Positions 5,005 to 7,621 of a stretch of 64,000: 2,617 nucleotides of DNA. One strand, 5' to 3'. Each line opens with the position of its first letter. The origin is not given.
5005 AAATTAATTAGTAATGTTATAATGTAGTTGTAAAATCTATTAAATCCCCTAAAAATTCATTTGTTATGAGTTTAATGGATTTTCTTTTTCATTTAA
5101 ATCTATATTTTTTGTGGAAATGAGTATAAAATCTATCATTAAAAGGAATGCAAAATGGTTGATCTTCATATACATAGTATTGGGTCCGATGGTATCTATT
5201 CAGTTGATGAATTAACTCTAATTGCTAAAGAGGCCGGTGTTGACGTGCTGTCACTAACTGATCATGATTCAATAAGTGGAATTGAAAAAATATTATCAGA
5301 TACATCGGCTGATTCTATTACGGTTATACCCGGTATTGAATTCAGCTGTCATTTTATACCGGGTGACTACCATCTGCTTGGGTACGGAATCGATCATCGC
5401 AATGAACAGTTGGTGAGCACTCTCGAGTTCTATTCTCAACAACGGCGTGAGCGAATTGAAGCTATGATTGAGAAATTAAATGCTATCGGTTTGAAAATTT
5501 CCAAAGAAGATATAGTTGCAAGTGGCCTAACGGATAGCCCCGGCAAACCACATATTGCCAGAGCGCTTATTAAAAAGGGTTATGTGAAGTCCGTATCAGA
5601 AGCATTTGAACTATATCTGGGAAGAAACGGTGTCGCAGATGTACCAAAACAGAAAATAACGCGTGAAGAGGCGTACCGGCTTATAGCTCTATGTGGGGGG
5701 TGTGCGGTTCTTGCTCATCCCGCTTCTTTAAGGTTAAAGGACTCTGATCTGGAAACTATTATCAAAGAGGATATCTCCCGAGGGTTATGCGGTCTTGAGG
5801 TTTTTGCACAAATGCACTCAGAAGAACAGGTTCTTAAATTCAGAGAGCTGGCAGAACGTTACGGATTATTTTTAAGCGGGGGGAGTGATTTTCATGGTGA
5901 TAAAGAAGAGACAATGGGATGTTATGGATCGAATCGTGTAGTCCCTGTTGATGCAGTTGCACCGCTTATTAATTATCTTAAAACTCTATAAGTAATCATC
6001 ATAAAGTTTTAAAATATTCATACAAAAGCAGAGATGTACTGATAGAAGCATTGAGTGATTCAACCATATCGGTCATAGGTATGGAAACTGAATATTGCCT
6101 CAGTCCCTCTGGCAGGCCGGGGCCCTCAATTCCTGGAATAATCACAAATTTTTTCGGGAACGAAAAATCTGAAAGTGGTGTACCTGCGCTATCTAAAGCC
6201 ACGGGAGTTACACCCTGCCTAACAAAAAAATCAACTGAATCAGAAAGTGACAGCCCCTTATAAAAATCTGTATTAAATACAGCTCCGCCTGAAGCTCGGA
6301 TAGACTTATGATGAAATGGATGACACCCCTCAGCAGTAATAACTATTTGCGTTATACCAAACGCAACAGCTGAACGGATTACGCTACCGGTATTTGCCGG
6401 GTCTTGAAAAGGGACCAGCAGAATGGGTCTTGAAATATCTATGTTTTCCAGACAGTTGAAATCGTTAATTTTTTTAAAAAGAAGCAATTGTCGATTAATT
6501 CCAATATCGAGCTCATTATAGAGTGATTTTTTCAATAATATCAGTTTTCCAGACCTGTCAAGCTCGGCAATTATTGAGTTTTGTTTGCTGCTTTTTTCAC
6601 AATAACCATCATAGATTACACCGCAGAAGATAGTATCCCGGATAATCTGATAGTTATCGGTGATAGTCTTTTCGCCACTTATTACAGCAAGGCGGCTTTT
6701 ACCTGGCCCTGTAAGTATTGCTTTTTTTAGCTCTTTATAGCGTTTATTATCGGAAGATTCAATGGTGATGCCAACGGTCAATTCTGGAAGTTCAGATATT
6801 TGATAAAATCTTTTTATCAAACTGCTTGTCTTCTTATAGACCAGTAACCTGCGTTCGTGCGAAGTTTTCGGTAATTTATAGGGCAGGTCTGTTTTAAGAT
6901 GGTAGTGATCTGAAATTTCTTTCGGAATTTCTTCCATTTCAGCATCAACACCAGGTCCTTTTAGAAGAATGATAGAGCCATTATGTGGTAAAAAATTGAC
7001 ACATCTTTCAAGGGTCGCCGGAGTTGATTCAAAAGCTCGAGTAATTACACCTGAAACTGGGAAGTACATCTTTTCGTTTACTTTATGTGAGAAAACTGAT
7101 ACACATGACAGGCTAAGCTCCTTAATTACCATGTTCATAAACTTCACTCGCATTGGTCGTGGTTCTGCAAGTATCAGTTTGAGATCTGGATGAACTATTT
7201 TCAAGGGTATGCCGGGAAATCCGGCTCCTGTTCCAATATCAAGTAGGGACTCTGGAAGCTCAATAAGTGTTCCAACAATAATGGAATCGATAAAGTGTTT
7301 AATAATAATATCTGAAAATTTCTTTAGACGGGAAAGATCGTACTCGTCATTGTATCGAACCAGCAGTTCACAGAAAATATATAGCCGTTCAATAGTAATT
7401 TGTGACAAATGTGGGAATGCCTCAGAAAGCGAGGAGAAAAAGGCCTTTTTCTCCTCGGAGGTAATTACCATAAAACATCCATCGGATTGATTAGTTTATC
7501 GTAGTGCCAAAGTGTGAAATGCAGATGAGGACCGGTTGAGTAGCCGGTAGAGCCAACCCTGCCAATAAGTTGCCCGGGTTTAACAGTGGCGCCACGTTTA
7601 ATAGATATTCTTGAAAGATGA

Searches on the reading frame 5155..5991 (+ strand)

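Call 67: search_protein_families(library=pfam, proteins=[window:5155-5991:+], max_evalue=0.00001)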
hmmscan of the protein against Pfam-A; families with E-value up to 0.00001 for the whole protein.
window:5155-5991:+ (278 aa): 1 family
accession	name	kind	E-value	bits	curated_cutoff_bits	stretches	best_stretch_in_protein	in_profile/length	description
PF02811.25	PHP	-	1.6e-09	38.7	26.4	1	3-194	1-134/164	PHP domain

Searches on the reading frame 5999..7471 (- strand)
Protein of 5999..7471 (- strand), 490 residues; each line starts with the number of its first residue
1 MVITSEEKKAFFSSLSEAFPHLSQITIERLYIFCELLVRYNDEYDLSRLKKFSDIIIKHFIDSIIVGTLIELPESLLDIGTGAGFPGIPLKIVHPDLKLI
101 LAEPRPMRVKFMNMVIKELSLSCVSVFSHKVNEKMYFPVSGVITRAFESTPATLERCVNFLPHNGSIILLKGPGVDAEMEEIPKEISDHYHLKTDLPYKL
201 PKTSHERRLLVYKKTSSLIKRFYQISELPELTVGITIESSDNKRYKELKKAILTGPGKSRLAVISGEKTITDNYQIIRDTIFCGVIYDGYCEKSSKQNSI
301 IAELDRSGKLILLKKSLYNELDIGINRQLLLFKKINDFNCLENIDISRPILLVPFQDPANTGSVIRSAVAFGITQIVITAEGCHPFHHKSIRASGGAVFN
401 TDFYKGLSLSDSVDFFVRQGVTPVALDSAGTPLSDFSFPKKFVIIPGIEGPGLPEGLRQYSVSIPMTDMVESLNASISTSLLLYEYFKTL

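Call 67: search_protein_families(library=pfam, proteins=[window:5999-7471:-], max_evalue=0.00001)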
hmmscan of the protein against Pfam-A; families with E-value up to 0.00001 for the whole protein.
window:5999-7471:- (490 aa): 2 families
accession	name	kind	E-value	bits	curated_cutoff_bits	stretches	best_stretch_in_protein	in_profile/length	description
PF02527.21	GidB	-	8.8e-35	120.2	27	1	27-197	2-174/184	rRNA small subunit methyltransferase G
PF00588.24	SpoU_methylase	-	2.4e-26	92.9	29.7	1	350-484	4-142/142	SpoU rRNA Methylase family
